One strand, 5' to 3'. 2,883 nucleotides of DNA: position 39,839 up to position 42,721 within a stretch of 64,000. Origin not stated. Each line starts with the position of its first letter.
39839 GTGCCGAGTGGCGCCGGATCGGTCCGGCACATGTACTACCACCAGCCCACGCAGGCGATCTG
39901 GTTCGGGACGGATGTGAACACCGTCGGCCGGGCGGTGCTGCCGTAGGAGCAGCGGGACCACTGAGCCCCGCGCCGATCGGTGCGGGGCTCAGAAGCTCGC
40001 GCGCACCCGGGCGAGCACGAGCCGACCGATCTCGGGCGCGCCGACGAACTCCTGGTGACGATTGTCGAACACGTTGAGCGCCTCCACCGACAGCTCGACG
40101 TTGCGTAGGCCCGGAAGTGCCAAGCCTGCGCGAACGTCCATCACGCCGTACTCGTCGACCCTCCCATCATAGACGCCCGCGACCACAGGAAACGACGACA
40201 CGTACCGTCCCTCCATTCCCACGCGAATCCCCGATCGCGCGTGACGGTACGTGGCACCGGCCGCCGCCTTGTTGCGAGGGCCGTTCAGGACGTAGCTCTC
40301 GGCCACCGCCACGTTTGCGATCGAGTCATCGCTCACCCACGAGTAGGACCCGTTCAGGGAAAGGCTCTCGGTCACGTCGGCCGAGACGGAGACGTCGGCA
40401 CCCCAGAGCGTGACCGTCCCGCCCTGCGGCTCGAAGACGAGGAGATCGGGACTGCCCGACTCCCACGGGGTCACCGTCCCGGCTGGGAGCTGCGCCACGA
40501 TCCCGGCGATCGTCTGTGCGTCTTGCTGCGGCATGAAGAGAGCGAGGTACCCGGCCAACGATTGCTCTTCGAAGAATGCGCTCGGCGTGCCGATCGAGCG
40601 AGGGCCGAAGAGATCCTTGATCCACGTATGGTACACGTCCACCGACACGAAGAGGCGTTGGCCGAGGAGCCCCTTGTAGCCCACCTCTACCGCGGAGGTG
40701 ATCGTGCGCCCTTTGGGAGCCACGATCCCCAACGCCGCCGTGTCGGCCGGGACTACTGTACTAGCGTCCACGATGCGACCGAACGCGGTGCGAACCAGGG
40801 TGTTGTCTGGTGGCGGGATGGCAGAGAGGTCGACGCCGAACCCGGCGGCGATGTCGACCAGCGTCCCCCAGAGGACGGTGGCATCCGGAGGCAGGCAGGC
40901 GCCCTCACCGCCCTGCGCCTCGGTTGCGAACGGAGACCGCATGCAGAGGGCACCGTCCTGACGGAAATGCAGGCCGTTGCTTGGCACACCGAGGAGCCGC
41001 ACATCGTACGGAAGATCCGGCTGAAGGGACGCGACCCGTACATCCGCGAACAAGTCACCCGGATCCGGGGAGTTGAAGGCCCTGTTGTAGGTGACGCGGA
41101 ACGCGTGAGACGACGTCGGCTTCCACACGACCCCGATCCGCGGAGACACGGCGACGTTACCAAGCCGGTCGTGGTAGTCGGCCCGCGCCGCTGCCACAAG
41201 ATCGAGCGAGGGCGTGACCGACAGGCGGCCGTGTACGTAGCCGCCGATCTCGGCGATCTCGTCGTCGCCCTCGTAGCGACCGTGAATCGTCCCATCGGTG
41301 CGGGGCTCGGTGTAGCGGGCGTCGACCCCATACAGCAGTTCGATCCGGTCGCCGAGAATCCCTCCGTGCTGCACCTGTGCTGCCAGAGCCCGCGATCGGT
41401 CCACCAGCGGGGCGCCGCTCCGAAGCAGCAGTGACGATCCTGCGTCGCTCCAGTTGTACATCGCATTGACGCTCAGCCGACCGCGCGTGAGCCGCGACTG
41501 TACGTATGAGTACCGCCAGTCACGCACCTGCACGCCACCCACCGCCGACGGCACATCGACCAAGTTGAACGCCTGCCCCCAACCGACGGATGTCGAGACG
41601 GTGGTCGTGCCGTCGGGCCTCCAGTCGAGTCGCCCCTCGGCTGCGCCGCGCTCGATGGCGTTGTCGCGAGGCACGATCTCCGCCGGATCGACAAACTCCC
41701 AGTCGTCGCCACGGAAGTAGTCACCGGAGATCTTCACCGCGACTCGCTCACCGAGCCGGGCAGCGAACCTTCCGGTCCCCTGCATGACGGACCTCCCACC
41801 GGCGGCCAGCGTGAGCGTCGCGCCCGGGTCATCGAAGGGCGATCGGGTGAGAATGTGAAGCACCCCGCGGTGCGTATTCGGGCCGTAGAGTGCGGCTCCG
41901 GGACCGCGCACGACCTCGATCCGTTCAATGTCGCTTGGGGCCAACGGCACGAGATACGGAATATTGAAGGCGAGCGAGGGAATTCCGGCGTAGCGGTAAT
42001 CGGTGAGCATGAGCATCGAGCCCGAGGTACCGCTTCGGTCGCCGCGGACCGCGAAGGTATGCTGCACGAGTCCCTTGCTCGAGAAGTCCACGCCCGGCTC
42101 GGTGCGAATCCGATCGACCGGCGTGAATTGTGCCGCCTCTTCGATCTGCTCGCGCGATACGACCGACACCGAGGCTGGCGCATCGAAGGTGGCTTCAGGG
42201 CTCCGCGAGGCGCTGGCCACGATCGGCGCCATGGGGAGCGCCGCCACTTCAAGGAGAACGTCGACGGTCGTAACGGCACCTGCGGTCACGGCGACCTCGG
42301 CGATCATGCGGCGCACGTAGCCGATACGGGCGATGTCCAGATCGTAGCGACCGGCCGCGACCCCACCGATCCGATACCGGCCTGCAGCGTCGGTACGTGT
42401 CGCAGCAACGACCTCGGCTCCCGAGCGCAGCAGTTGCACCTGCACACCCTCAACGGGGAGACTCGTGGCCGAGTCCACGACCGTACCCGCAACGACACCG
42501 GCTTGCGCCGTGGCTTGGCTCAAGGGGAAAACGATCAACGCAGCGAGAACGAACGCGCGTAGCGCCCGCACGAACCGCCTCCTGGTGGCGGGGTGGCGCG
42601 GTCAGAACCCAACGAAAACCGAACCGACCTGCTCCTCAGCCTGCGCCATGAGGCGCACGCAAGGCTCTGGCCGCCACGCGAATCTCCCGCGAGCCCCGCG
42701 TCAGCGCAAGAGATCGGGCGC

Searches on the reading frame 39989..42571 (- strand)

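Call 77: search_protein_families(library=pfam, proteins=[window:39989-42571:-], max_evalue=0.001)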
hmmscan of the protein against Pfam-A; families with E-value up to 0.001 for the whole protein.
window:39989-42571:- (860 aa): 5 families
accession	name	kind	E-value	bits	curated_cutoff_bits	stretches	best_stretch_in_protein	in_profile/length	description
PF00593.30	TonB_dep_Rec_b-barrel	-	7.2e-28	99.1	27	2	310-511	43-258/436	TonB dependent receptor-like, beta-barrel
PF13620.12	CarboxypepD_reg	-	1.2e-16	61.2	32.3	1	27-107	2-81/82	Carboxypeptidase regulatory-like domain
PF07715.20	Plug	-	7.7e-15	55.8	23.9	1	129-237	3-107/107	TonB-dependent Receptor Plug Domain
PF13715.12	CarbopepD_reg_2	-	8.9e-07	29.3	32.2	1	27-111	1-80/88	CarboxypepD_reg-like domain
PF17210.9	SdrD_B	-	1.3e-05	25.8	29.7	1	35-80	19-64/112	SdrD B-like domain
